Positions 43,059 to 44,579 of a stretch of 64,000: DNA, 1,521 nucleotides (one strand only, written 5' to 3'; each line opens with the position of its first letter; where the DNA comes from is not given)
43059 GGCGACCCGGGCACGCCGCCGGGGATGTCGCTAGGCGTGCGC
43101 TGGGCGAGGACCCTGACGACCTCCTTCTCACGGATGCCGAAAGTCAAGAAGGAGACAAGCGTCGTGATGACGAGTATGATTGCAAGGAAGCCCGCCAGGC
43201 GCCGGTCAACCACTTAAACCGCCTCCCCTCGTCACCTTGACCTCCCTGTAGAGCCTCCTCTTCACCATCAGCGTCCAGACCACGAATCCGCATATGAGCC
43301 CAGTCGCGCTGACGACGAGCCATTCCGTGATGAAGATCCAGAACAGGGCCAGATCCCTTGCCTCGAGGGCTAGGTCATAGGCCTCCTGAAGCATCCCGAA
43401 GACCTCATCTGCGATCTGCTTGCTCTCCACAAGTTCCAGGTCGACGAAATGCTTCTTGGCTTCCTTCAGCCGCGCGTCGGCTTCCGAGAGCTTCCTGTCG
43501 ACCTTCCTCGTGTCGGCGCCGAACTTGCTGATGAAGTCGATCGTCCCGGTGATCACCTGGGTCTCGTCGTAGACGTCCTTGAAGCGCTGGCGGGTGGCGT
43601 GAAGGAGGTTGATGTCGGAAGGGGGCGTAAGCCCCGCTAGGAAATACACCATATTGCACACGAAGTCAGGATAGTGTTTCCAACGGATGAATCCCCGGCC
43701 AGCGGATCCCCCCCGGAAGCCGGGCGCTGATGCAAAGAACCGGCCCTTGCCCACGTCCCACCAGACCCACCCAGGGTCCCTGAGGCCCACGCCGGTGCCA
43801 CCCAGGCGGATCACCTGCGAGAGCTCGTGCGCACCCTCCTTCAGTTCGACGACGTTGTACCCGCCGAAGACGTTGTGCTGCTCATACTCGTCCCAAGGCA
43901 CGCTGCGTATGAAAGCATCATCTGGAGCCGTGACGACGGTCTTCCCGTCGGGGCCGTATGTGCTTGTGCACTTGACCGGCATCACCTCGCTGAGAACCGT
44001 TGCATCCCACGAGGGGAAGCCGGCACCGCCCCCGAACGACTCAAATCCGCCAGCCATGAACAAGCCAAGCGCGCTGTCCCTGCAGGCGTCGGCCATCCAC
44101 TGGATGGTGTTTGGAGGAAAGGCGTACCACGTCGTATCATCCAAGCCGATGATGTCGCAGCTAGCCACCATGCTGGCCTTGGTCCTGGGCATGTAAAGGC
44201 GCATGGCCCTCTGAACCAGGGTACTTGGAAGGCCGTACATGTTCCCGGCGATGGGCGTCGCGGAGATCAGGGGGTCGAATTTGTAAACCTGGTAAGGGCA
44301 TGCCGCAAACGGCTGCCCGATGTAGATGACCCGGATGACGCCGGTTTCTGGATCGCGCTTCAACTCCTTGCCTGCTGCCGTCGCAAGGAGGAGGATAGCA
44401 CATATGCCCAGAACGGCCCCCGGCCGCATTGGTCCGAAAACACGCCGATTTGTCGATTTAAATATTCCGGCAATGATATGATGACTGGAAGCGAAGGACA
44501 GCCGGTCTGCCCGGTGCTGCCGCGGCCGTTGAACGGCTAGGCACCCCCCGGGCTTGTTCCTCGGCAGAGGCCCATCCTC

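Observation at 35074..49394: Three paralogs of an uncharacterised ~400-aa secreted, tail-anchored protein family within 14 kb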

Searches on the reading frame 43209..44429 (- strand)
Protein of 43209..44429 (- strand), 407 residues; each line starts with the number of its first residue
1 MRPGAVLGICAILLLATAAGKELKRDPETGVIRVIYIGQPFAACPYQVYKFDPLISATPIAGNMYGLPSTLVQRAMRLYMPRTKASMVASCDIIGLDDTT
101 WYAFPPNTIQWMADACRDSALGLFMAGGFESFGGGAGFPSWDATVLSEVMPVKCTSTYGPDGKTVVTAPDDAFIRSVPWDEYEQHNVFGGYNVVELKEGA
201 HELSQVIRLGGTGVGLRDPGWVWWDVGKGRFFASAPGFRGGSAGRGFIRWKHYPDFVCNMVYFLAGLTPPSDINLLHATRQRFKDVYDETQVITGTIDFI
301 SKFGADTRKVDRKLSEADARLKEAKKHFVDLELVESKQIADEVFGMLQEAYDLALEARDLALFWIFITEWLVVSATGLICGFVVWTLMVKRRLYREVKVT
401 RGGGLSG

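Call 4: search_protein_families(library=pfam, proteins=[window:43209-44429:-], max_evalue=1)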
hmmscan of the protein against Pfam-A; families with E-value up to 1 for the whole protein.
window:43209-44429:- (407 aa): 3 families
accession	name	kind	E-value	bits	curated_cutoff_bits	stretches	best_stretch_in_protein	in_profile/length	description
PF07090.17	GATase1_like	-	2e-07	31.3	27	1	96-264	82-245/247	Putative glutamine amidotransferase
PF14193.11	DUF4315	-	0.006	17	27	1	301-335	3-37/79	Domain of unknown function (DUF4315)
PF12732.12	YtxH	-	0.17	12.8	37.5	1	4-26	7-29/71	YtxH-like protein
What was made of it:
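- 43206..44429 (-): Paralog B (407 aa), the reference member used for the structure model. PF07090 at 2e-7, 31.3 bits (call 4).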

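Call 6: find_homologous_proteins(query=window:43209-44429:-, max_evalue=0.001)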
Query window:43209-44429:- (407 aa): 110 proteins with E <= 0.001 among 8000 candidates.
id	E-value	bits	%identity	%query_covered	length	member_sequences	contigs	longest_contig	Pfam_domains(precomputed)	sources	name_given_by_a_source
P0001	5.3e-266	900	100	95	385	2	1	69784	PF07090.18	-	-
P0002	3.7e-225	766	79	100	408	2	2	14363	PF07090.18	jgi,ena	-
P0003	6.8e-204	695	77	95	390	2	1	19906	-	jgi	-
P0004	2.8e-203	693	73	98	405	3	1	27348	PF07090.18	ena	-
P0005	1.3e-201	688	74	95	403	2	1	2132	PF07090.18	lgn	-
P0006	2.3e-196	671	68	99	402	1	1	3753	PF07090.18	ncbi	-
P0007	1.6e-193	661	68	99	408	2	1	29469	PF07090.18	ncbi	-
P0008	1.0e-190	652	67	98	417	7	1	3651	PF07090.18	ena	-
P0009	9.0e-189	646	68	99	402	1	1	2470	PF07090.18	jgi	-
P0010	5.0e-188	643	67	99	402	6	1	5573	PF07090.18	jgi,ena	-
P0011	6.7e-186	636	69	96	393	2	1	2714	PF07090.18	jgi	-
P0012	3.4e-183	627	68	94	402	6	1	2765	PF07090.18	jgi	jgi:hypothetical protein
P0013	9.4e-183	626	68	95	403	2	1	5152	PF07090.18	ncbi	-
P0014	6.7e-182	623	66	99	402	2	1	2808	PF07090.18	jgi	jgi:uncharacterized membrane protein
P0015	1.2e-181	622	66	95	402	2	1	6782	PF07090.18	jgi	jgi:hypothetical protein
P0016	2.1e-181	621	68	96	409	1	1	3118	PF07090.18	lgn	-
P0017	3.5e-177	607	63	99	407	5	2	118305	PF07090.18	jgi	jgi:uncharacterized membrane protein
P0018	7.3e-168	577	63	96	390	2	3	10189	PF07090.18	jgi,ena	-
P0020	4.8e-162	558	60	93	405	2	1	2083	PF07090.18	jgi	jgi:hypothetical protein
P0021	2.4e-161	555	57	99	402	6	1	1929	PF07090.18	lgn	-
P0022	9.8e-161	553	57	99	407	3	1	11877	PF07090.18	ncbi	-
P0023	1.3e-159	550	57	99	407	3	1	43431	PF07090.18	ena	-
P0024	1.1e-158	547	59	97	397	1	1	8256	PF07090.18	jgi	-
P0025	1.4e-158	546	56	99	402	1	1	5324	PF07090.18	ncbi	-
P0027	2.0e-158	546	59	98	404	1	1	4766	PF07090.18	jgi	jgi:hypothetical protein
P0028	2.0e-154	533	58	96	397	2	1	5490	PF07090.18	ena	-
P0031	1.4e-153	530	58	95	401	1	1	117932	PF07090.18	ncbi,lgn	-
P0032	1.9e-152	526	56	96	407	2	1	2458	PF07090.18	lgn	-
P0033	2.3e-150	519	56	97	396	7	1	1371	PF07090.18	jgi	-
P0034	3.1e-148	512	55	98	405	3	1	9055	PF07090.18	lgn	-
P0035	2.7e-147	509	69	77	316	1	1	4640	PF07090.18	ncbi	-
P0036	8.4e-144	497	67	80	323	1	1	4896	PF07090.18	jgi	jgi:hypothetical protein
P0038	1.3e-141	490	57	92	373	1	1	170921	PF07090.18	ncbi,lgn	-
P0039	2.8e-141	489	63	81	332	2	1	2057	PF07090.18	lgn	-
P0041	3.5e-139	482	56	97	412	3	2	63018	PF07090.18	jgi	-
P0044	3.5e-138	479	56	96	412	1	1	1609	PF07090.18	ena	-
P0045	2.4e-136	473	55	97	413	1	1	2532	PF07090.18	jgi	jgi:uncharacterized membrane protein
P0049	1.2e-132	461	53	97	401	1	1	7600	PF07090.18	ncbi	-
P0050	6.4e-132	458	53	97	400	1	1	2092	PF07090.18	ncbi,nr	ncbi:MAG: hypothetical protein HXS50_05305 [Theionarchaea archaeon]|nr:hypothetical protein [Theiona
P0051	4.0e-131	456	53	97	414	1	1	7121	PF07090.18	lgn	-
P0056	9.0e-118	412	50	97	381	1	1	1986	PF07090.18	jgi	jgi:uncharacterized membrane protein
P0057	3.5e-111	390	45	98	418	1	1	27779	PF07090.18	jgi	-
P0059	2.0e-108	381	45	96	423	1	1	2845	PF07090.18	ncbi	-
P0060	2.5e-108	381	44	97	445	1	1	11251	PF07090.18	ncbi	-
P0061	5.3e-107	376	43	98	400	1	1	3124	PF07090.18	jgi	jgi:hypothetical protein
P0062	6.9e-105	369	58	69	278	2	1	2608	PF07090.18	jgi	jgi:hypothetical protein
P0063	6.8e-101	356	45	91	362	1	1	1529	PF07090.18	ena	-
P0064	9.0e-82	293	37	98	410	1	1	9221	PF07090.18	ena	-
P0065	1.1e-81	293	36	97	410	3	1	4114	PF07090.18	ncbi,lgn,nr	ncbi:MAG: hypothetical protein HXS50_02035 [Theionarchaea archaeon]|nr:hypothetical protein [Theiona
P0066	1.2e-81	293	38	97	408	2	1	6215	PF07090.18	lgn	-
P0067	9.9e-81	290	37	98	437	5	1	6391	PF07090.18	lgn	-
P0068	1.1e-80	290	37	98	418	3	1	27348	PF07090.18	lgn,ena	-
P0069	1.5e-77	279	36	95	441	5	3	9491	PF07090.18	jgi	-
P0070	1.7e-75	273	35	98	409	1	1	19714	PF07090.18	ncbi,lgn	-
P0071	6.9e-73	264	36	94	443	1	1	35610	PF07090.18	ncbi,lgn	-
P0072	1.4e-71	260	35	96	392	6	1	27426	PF07090.18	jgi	-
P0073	2.3e-70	256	34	97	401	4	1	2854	PF07090.18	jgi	jgi:uncharacterized membrane protein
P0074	4.1e-69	251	35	99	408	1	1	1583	PF07090.18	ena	-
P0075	4.4e-68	248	35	91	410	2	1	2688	PF07090.18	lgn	-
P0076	4.2e-66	242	33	98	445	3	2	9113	PF07090.18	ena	-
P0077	1.3e-64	237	35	92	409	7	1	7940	PF07090.18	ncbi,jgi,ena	-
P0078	4.0e-64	235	34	99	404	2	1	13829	PF07090.18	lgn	-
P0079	7.9e-64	234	34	97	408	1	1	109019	PF07090.18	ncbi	-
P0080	1.9e-61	226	34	93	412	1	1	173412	-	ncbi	-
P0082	1.4e-58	217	35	88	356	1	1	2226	PF07090.18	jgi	jgi:uncharacterized membrane protein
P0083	1.9e-58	216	33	97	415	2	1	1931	PF07090.18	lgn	-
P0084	2.5e-58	216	34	91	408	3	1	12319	PF07090.18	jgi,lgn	-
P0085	8.8e-58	214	32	98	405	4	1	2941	PF07090.18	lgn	-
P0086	5.2e-57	212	32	99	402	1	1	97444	-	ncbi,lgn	-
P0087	3.5e-56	209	35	98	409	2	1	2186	PF07090.18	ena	-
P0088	3.8e-56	209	32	97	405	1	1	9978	PF07090.18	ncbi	-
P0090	5.7e-55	205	34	97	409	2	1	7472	PF07090.18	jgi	jgi:hypothetical protein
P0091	9.0e-55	204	33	98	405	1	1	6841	PF07090.18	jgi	jgi:hypothetical protein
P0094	2.9e-54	202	32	98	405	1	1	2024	PF07090.18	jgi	jgi:uncharacterized membrane protein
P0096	1.9e-49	187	31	99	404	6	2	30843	PF07090.18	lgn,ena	-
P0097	4.6e-49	185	32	97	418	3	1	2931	PF07090.18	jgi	-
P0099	6.4e-45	172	33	80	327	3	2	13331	PF07090.18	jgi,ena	-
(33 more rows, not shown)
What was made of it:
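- On Pfam PF07090 GATase1_like: Most database homologs of B carry a precomputed PF07090 assignment (call 6).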

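Call 9: search_protein_families(library=ncbifam, proteins=[window:43209-44429:-], max_evalue=1)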
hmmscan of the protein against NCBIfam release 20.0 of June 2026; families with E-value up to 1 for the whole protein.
window:43209-44429:- (407 aa): 0 families

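Call 13: search_solved_structures(query=A2, max_evalue=10, show_alignments=2)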
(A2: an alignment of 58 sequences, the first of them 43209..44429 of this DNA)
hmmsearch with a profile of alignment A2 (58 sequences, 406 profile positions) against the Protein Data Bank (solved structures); distinct sequences matched with E-value up to 10: 10.
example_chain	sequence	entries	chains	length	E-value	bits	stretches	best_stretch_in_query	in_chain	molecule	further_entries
2gk3_A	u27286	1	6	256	5.2e-22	81.3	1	33-267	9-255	putative cytoplasmic protein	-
3soz_A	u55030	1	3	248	9e-20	73.9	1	84-262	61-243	Cytoplasmic Protein STM1381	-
3rht_A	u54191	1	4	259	2.8e-18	69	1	90-251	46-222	(GATase1)-like protein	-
3rkv_A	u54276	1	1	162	0.19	13.5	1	312-351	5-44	putative peptidylprolyl isomerase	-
5cff_A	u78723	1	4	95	0.26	13.1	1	286-356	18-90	Miranda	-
1w8j_A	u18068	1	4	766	1.1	11.1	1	88-210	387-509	MYOSIN VA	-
7plt_A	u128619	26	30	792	1.1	11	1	88-210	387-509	Unconventional myosin-Va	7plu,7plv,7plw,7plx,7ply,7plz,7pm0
1oe9_A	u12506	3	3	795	1.1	11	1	88-210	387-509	MYOSIN VA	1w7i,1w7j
6c9w_B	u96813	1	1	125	1.6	10.5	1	220-284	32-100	Nanobody9047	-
8glt_1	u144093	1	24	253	6.8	8.4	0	301-357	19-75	C2-chlorophyll-comp_O32-15_ctermHis, polyalanine model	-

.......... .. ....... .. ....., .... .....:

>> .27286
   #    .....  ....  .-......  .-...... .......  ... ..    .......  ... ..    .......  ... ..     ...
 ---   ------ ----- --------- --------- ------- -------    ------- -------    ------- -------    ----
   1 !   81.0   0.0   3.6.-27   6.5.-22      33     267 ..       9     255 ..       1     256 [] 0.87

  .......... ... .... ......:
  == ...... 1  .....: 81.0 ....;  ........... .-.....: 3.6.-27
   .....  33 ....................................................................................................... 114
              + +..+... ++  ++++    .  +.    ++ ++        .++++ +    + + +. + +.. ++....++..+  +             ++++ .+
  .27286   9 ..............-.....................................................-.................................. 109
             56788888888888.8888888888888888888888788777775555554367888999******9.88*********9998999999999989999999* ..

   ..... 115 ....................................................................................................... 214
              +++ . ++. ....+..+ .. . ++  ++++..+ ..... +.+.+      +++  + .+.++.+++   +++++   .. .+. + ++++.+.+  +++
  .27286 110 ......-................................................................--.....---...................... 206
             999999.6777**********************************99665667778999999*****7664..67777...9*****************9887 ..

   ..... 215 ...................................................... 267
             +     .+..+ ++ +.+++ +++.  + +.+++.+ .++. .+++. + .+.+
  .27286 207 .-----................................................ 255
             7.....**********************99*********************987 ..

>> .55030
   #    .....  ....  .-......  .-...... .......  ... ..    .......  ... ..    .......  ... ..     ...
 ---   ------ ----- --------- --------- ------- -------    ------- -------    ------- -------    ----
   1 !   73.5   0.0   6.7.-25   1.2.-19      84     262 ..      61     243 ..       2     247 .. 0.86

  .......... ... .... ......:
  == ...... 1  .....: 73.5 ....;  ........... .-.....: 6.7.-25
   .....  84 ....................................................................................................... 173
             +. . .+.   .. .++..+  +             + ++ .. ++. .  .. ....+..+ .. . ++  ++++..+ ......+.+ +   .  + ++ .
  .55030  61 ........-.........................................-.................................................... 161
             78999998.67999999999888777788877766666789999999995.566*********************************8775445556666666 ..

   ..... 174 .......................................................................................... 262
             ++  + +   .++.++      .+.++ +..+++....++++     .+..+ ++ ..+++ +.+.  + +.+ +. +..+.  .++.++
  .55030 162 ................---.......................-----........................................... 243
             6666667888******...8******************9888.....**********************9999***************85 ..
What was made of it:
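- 43626..44348 (-): B residues 28-268: GATase1-like (PF07090) alpha/beta ectodomain with the family-specific R-x-Y-x-P-R motif (R77, Y79, P81, R82) and no catalytic triad. Profile versus PDB: 2gk3 at 5e-22 over profile positions 33-267 (call 13).
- On Pfam PF07090 GATase1_like: Profile versus PDB: 2gk3 at 5e-22, 3soz at 9e-20, 3rht at 3e-18 (call 13).
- Closest known: Pfam PF07090 GATase1_like. Same: The alpha/beta ectodomain is homologous: profile E 5e-22 to 3e-18 over about 235 positions (call 13).
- Closest known: Pfam PF07090 GATase1_like. Different: It carries a family-specific R-x-Y-x-P-R motif that is absent from 2gk3 (call 13).
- Profile versus PDB: 2gk3, 3soz and 3rht at E 5e-22 to 3e-18 (call 13).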

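Call 15: find_encoding_contigs(protein=P0017, flank=10000, max_places=3)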
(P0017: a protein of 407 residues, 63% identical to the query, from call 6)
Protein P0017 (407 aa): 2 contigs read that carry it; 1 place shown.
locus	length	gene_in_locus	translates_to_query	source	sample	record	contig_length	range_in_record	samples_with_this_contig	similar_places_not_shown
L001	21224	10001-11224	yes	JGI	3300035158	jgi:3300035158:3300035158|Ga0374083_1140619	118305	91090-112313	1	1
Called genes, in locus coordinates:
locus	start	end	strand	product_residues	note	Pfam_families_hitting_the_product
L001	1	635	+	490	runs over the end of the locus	-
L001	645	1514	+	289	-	PF01073:3Beta_HSD, PF01370:Epimerase, PF02719:Polysacc_synt_2, PF04321:RmlD_sub_bind, PF16363:GDP_Man_Dehyd, PF07993:NAD_binding_4 (weak)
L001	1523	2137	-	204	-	PF21715:CggR_N, PF22167:PH0730-like_N, PF14544:DUF4443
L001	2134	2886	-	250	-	PF12822:ECF_trnsprt (weak)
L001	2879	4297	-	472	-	PF02463:SMC_N (faint), PF03193:RsgA_GTPase (faint), PF20703:nSTAND1 (faint), PF00005:ABC_tran, PF13191:AAA_16 (faint), PF13401:AAA_22 (faint), PF13476:AAA_23 (faint), PF00005:ABC_tran, +2 more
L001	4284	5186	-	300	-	PF02361:CbiQ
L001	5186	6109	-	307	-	PF14478:DUF4430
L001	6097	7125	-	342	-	PF13243:SQHop_cyclase_C (faint), PF00432:Prenyltrans (faint)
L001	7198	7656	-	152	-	-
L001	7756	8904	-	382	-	PF07090:GATase1_like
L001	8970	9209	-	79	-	-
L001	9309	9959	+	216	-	-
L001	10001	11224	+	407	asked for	PF07090:GATase1_like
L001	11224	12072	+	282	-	-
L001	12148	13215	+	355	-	PF00579:tRNA-synt_1b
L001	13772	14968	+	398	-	PF07090:GATase1_like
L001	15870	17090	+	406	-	PF07090:GATase1_like (weak)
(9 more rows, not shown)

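Call 16: find_encoding_contigs(protein=P0080, flank=10000, max_places=2)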
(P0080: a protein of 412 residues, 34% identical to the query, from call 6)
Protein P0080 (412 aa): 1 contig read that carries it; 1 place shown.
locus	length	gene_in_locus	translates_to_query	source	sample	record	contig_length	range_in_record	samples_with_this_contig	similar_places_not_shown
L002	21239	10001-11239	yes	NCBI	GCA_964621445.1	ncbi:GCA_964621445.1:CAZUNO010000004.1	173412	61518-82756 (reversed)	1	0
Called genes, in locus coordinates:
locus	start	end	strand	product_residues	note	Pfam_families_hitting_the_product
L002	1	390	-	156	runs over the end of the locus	PF02572:CobA_CobO_BtuR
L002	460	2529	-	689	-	PF03477:ATP-cone, PF00317:Ribonuc_red_lgN, PF02867:Ribonuc_red_lgC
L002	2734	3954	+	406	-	PF02163:Peptidase_M50, PF00571:CBS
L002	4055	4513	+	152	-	PF00582:Usp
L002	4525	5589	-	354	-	PF13549:ATP-grasp_5, PF13302:Acetyltransf_3, PF00583:Acetyltransf_1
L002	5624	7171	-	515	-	PF02629:CoA_binding, PF13380:CoA_binding_2, PF13607:Succ_CoA_lig, PF19045:Ligase_CoA_2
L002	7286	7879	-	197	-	PF13298:LigD_N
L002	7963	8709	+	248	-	PF01904:DUF72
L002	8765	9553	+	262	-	PF01149:Fapy_DNA_glyco, PF06831:H2TH, PF06827:zf-FPG_IleRS (weak)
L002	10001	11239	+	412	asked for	-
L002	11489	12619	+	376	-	PF13231:PMT_2, PF02366:PMT (weak)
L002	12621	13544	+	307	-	PF00005:ABC_tran, PF13304:AAA_21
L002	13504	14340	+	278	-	PF12679:ABC2_membrane_2, PF26999:ABC-2_memb_rel (weak), PF12698:ABC2_membrane_3, PF13346:ABC2_membrane_5 (weak)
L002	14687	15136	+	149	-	-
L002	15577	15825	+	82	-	PF04014:MazE_antitoxin (weak), PF15937:PrlF_antitoxin (weak)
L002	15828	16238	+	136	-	PF01850:PIN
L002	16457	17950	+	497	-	-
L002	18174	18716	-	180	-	-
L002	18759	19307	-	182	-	-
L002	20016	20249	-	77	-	-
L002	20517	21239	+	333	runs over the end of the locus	PF00586:AIRS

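Call 17: find_encoding_contigs(protein=P0086, flank=10000, max_places=2)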
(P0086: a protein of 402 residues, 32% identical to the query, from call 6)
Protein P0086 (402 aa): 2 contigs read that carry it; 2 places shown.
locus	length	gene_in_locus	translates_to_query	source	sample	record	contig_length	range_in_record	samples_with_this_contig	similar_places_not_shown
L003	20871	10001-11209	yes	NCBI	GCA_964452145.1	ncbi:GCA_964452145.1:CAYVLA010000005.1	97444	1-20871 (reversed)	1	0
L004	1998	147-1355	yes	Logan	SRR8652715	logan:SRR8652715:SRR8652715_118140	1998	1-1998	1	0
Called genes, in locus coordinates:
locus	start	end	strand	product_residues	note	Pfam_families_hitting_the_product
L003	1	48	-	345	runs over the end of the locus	PF13424:TPR_12 (faint), PF14938:SNAP (weak)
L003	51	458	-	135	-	-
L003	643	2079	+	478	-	PF04587:ADP_PFK_GK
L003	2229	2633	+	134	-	PF02223:Thymidylate_kin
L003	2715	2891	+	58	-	-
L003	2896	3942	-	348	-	-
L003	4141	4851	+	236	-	PF13847:Methyltransf_31, PF08241:Methyltransf_11, PF13649:Methyltransf_25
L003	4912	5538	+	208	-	PF01025:GrpE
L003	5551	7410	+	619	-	PF00012:HSP70, PF06723:MreB_Mbl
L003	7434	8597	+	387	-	PF00226:DnaJ, PF01556:DnaJ_C, PF00684:DnaJ_CXXCXGXG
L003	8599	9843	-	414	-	-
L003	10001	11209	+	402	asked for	-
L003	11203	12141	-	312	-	-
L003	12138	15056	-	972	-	PF16656:Pur_ac_phosph_N, PF00149:Metallophos, PF07705:CARDB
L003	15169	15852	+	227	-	-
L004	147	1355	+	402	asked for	-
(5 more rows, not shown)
